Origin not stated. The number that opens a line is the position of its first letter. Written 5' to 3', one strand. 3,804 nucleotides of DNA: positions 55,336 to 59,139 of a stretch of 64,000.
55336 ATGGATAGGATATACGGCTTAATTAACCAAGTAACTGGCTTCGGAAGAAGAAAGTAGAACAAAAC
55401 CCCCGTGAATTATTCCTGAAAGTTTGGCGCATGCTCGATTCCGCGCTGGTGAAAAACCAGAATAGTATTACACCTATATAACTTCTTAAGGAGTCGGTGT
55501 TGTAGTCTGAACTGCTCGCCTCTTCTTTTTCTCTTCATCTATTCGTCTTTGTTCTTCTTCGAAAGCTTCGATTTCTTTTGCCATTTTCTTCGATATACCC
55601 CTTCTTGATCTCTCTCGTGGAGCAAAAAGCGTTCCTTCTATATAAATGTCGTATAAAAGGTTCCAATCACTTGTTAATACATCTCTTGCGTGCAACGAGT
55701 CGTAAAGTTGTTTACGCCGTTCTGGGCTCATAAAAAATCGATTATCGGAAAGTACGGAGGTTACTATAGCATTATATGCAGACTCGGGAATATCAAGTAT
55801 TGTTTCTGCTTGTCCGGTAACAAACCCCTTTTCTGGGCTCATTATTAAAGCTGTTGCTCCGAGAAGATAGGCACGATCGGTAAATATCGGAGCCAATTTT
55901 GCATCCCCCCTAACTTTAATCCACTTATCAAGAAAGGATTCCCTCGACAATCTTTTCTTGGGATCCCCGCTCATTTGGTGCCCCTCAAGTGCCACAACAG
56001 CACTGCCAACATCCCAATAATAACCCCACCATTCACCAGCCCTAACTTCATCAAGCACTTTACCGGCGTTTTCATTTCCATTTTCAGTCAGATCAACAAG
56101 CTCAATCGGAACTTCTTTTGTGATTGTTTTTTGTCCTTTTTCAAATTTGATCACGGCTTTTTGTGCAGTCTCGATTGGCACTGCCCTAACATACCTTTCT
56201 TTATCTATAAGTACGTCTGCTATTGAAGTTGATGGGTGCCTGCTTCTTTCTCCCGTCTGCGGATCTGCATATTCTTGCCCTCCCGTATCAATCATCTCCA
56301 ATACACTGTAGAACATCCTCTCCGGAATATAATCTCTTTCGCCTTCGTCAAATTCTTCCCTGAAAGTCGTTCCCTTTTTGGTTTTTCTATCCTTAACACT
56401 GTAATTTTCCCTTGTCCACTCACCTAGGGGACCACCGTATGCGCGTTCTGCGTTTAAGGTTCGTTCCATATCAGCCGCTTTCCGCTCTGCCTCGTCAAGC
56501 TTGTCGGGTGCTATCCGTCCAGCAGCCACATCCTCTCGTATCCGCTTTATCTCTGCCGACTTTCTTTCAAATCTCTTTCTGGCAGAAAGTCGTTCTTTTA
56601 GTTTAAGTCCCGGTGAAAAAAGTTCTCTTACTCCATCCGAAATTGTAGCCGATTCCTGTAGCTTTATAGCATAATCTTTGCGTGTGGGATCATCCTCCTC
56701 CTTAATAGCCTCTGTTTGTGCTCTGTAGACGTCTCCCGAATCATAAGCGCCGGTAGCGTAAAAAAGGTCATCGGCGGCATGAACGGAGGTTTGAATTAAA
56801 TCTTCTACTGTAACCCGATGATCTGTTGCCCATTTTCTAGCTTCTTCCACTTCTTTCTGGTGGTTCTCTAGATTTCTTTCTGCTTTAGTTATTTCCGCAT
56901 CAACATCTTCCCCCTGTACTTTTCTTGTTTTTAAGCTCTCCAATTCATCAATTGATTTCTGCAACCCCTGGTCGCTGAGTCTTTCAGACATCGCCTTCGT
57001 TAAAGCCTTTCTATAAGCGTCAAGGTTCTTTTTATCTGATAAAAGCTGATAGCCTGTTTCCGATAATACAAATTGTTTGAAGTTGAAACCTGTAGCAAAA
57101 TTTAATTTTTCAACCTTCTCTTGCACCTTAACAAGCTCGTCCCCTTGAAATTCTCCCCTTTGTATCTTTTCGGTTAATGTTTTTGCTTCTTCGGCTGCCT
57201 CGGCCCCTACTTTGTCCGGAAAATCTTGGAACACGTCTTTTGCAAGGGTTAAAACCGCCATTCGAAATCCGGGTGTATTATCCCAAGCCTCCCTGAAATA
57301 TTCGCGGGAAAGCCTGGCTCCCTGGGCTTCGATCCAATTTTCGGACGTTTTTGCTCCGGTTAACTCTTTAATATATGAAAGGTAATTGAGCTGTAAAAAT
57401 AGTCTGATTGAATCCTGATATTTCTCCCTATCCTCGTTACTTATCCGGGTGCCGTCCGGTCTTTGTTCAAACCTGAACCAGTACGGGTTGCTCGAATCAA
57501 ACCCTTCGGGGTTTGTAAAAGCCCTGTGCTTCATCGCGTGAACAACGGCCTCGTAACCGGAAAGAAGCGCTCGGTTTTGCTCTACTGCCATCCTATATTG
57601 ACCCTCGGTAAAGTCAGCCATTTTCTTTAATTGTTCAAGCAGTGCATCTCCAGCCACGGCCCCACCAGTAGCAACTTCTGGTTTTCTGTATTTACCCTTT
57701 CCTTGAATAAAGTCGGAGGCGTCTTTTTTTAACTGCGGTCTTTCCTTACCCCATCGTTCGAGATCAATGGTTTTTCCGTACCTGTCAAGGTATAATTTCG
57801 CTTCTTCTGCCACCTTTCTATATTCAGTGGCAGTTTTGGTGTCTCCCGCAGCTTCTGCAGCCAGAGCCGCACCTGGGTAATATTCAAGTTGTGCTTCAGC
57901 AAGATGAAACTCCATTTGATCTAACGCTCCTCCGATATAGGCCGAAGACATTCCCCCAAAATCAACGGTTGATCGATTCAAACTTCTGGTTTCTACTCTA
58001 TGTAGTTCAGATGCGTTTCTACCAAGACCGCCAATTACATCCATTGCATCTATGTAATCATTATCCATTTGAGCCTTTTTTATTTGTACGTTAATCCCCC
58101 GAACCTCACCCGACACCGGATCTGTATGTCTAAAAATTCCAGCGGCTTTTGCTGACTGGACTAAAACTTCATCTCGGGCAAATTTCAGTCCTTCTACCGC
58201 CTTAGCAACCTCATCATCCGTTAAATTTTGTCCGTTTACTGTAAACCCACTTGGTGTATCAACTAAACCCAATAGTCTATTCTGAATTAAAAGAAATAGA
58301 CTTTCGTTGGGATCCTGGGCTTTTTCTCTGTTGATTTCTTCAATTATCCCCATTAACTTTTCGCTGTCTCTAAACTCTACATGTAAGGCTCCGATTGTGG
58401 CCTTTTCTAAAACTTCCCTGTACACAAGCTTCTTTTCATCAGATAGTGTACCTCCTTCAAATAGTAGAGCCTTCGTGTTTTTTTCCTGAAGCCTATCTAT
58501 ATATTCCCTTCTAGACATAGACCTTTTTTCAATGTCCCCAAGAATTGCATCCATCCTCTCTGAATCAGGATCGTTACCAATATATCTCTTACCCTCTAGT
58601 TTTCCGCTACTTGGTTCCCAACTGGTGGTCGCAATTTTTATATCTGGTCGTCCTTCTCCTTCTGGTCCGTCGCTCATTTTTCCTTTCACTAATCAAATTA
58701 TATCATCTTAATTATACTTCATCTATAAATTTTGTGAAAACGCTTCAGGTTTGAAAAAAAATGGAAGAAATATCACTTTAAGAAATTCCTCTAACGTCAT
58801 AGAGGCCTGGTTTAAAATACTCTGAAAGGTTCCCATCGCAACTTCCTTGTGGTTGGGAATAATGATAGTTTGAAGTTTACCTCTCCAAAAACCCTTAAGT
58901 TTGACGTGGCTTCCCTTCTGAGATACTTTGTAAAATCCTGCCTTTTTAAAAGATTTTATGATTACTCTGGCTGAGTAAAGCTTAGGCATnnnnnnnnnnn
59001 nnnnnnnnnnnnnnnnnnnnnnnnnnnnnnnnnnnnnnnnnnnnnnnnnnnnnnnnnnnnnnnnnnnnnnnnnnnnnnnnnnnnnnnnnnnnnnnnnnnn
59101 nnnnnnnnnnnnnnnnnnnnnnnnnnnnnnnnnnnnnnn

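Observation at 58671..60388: Toxin-antitoxin cassette (hicBA plus abiE-like) bracketed by ~80-bp direct repeats that duplicate a gene's promoter and first codons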

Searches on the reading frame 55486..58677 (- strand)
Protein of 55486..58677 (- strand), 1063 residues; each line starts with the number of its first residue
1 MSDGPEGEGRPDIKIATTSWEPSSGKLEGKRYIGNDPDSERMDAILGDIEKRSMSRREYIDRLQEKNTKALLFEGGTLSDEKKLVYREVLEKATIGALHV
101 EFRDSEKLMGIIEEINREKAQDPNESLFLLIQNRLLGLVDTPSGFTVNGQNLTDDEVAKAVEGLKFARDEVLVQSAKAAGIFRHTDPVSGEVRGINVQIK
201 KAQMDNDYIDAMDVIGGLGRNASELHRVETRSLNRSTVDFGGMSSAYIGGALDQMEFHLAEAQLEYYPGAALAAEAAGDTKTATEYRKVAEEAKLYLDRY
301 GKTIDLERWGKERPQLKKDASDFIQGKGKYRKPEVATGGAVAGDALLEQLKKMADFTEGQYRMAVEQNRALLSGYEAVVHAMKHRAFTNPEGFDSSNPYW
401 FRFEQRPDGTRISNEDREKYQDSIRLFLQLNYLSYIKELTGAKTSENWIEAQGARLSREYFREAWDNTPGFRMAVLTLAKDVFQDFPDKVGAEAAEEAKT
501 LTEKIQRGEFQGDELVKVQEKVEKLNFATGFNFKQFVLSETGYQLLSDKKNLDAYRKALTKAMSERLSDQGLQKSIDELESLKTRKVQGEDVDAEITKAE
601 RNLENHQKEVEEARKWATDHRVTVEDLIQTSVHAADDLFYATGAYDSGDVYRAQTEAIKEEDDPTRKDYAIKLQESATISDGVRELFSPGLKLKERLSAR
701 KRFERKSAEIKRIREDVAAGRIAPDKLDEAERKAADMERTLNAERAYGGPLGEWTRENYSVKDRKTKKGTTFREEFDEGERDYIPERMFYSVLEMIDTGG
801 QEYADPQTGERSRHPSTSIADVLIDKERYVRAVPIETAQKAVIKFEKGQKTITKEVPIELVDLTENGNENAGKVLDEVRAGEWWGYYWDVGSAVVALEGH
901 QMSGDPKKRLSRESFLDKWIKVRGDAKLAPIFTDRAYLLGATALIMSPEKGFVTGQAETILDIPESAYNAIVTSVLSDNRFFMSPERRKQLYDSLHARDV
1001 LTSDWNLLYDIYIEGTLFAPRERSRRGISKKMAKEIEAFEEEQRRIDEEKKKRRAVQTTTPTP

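Call 6: search_protein_families(library=pfam, proteins=[window:55489-58677:-], max_evalue=0.01)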
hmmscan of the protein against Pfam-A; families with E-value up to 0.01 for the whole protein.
window:55489-58677:- (1063 aa): 0 families

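Call 7: search_protein_families(library=ncbifam, proteins=[window:55489-58677:-], max_evalue=0.01)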
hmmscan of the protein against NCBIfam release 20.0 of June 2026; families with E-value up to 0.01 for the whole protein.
window:55489-58677:- (1063 aa): 0 families

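Call 11: find_homologous_proteins(query=window:55489-58677:-)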
Query window:55489-58677:- (1063 aa): 4 proteins with E <= 0.001 among 8000 candidates.
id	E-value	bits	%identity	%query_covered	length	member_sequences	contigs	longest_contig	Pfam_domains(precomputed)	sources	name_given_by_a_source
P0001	0.0e+0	2361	100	100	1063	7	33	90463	-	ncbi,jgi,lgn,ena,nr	ncbi:hypothetical protein A2962_01605 [Candidatus Woesebacteria bacterium RIFCSPLOWO2_01_FULL_39_61]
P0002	0.0e+0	1738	100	46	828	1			-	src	-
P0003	0.0e+0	1299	59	100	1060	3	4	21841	-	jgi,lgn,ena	-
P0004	3.9e-277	941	46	98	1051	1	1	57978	-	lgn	-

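Call 12: find_encoding_contigs(protein=window:55486-58677:-, flank=10000, max_places=10)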
Protein window:55486-58677:- (1063 aa): 24 contigs read that carry it; 1 place shown.
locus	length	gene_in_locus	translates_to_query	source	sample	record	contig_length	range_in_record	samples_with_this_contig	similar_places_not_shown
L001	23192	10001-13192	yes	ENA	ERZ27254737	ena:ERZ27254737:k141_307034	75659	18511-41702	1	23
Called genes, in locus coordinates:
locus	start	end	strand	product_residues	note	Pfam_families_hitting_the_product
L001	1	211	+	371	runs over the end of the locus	PF00712:DNA_pol3_beta, PF02767:DNA_pol3_beta_2, PF02768:DNA_pol3_beta_3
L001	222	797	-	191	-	-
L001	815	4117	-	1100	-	-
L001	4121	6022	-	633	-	PF01935:DUF87, PF12846:AAA_10 (faint), PF19044:P-loop_TraG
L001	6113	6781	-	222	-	PF26593:TraC-like (weak)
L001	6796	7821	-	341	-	PF12666:PrgI (weak)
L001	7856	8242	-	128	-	PF05635:23S_rRNA_IVP, PF22296:bAvd (weak)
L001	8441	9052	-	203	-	PF08843:AbiEii (faint)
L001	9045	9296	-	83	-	-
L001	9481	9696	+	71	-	-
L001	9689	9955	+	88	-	PF07927:HicA_toxin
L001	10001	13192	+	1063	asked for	-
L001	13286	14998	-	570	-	-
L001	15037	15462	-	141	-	PF05635:23S_rRNA_IVP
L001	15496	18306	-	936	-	-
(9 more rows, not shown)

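Call 13: find_encoding_contigs(protein=P0003, flank=10000, max_places=6)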
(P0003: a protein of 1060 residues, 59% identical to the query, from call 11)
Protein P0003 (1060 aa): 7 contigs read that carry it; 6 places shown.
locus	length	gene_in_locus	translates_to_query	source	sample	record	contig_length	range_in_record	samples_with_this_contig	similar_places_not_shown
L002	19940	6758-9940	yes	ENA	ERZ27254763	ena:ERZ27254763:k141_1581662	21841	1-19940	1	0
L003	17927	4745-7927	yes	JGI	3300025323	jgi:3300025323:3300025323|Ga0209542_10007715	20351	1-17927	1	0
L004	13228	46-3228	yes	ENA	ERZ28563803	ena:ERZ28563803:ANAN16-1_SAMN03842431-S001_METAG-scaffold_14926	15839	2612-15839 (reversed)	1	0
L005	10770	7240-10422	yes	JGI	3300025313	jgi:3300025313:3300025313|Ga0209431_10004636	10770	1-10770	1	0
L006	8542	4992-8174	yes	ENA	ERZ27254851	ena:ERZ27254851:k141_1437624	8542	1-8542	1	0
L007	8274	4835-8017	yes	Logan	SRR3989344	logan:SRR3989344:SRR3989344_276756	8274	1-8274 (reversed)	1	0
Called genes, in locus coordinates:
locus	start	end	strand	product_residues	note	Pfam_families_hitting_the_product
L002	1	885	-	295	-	?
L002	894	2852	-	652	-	PF01935:DUF87, PF19044:P-loop_TraG, PF12846:AAA_10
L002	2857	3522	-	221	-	PF26593:TraC-like (weak)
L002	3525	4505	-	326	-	PF12666:PrgI (weak), PF13620:CarboxypepD_reg (weak)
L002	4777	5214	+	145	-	PF01909:NTP_transf_2, PF18765:Polbeta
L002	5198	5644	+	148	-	PF01934:HepT-like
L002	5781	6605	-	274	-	-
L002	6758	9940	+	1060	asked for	-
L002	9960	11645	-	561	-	-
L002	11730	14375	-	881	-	-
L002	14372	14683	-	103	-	PF18895:T4SS_pilin (weak)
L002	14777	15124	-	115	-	PF18895:T4SS_pilin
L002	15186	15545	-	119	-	-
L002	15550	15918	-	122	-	PF18895:T4SS_pilin (weak)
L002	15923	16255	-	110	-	-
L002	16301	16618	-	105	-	PF18895:T4SS_pilin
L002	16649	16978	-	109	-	PF18895:T4SS_pilin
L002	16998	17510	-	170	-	-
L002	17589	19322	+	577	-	PF08486:SpoIID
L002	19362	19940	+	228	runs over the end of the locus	-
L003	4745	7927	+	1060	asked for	-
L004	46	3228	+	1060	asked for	-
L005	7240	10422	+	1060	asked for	-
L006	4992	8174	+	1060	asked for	-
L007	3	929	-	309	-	?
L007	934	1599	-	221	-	PF26593:TraC-like (weak)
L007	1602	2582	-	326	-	PF12666:PrgI (weak), PF13620:CarboxypepD_reg (weak)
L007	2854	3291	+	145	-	PF01909:NTP_transf_2, PF18765:Polbeta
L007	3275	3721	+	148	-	PF01934:HepT-like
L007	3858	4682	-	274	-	-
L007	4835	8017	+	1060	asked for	-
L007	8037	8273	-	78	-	?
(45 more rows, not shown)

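Call 14: find_encoding_contigs(protein=P0004, flank=10000, max_places=6)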
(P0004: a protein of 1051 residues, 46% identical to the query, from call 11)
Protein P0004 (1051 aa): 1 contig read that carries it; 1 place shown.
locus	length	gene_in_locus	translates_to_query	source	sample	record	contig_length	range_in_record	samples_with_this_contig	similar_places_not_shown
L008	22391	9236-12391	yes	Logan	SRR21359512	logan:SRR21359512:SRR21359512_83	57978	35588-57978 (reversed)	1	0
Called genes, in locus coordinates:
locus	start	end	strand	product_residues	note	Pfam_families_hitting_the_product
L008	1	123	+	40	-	?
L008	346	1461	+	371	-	PF00712:DNA_pol3_beta, PF02767:DNA_pol3_beta_2, PF02768:DNA_pol3_beta_3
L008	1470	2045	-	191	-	-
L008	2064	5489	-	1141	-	-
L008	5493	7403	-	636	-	PF01935:DUF87, PF12846:AAA_10 (weak), PF19044:P-loop_TraG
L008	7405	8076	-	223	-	PF26593:TraC-like (weak)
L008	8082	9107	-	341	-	PF12666:PrgI (faint)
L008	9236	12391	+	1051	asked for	-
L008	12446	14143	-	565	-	-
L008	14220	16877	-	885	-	-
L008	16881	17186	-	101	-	PF18895:T4SS_pilin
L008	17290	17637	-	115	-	PF18895:T4SS_pilin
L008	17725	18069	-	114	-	-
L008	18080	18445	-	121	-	-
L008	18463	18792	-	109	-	-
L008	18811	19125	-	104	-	PF18895:T4SS_pilin (weak)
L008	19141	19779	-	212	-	PF18895:T4SS_pilin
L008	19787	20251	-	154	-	-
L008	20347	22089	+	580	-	PF08486:SpoIID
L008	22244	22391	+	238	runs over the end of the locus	-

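Call 49: search_protein_families(library=pfam, proteins=[L002:5781-6602:-], max_evalue=10)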
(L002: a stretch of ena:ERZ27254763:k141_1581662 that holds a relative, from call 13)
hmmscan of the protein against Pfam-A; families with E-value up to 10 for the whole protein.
L002:5781-6602:- (273 aa): 4 families
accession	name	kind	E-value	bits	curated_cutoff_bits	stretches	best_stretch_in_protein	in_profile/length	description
PF07225.17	NDUF_B4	-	0.0085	16.4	21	1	71-104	20-53/124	NADH-ubiquinone oxidoreductase B15 subunit (NDUFB4)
PF12757.12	Eisosome1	-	0.018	15.7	25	1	89-127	58-96/126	Eisosome protein 1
PF13145.12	Rotamase_2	-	0.038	15.2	27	1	68-142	23-95/121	PPIC-type PPIASE domain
PF03686.19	UPF0146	-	0.24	11.7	26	1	107-148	30-71/129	Uncharacterised protein family (UPF0146)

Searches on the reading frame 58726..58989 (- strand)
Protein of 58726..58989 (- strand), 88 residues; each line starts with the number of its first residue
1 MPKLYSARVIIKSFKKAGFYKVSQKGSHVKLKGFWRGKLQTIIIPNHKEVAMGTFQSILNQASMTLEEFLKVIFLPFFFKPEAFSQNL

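Call 6: search_protein_families(library=pfam, proteins=[window:58726-58989:-], max_evalue=0.01)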
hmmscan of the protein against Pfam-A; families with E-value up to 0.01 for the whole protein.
window:58726-58989:- (88 aa): 1 family
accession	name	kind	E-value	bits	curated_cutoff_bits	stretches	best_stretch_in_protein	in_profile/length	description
PF07927.17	HicA_toxin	-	8.2e-14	51.9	27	1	10-62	4-56/58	HicA toxin of bacterial toxin-antitoxin,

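Call 7: search_protein_families(library=ncbifam, proteins=[window:58726-58989:-], max_evalue=0.01)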
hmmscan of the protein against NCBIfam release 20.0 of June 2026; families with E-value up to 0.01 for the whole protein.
window:58726-58989:- (88 aa): 0 families

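Call 48: search_protein_families(library=padloc, proteins=[window:58726-58989:-], max_evalue=1)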
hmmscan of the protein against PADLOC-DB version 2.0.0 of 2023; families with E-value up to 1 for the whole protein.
window:58726-58989:- (88 aa): 0 families

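Call 64: search_protein_representatives(protein=window:58726-58989:-)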
Query: 88 residues. Proteins with E-value up to 0.001 (for the whole library): 579; up to 1e-10: 19; up to 1e-30: 0. The best 150 are listed.
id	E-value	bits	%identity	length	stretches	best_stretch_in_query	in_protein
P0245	1.3e-19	86.0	63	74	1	1-70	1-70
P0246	1.4e-17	79.5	58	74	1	1-72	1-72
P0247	1.7e-16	76.1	80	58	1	1-46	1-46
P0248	2.2e-16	75.7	54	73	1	1-70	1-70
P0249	1.4e-15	73.1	51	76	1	2-73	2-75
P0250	6.2e-15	71.1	56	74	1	1-73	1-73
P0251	4.0e-14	68.5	66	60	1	1-59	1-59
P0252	6.7e-14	67.8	55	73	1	1-63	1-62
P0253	2.1e-13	66.2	49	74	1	4-72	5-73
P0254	3.6e-13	65.5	52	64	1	13-73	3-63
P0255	1.2e-12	63.8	46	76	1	4-72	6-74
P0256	4.0e-12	62.1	57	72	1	1-71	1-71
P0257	4.1e-12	62.1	53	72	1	1-70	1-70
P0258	7.2e-12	61.3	46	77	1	5-71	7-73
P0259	1.3e-11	60.5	46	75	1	2-72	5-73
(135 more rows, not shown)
